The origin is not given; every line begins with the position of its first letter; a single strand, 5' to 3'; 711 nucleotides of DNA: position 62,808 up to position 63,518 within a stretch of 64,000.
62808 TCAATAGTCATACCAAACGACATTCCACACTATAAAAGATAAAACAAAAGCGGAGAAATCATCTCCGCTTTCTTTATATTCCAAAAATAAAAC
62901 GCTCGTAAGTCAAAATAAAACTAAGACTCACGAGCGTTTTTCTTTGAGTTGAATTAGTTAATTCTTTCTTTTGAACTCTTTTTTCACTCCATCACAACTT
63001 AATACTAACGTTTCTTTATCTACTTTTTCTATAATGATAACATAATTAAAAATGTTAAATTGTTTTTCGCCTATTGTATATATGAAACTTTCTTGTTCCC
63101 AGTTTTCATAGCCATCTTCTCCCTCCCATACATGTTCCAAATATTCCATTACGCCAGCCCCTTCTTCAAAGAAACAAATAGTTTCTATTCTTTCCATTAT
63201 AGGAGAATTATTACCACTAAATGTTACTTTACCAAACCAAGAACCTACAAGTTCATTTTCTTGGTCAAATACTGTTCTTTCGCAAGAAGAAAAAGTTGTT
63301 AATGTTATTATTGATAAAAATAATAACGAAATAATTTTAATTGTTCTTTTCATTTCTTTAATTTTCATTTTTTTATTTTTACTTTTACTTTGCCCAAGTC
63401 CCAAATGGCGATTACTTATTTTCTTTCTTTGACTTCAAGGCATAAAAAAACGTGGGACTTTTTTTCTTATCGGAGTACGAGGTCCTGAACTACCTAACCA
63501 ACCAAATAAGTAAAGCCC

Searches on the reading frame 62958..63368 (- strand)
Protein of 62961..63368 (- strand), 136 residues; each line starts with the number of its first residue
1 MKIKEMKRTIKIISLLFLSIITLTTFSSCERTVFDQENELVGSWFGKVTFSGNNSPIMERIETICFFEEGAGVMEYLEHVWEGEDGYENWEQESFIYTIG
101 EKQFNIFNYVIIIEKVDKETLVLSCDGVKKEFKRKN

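Call 11: search_protein_families(library=pfam, proteins=[window:62958-63347:-], max_evalue=0.01)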
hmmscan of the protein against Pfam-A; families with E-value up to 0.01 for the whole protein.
window:62958-63347:- (129 aa): 0 families

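Call 14: find_encoding_contigs(protein=window:62961-63368:-, flank=10000, max_places=10)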
Protein window:62961-63368:- (136 aa): no gene with exactly this product is on record in the collection.
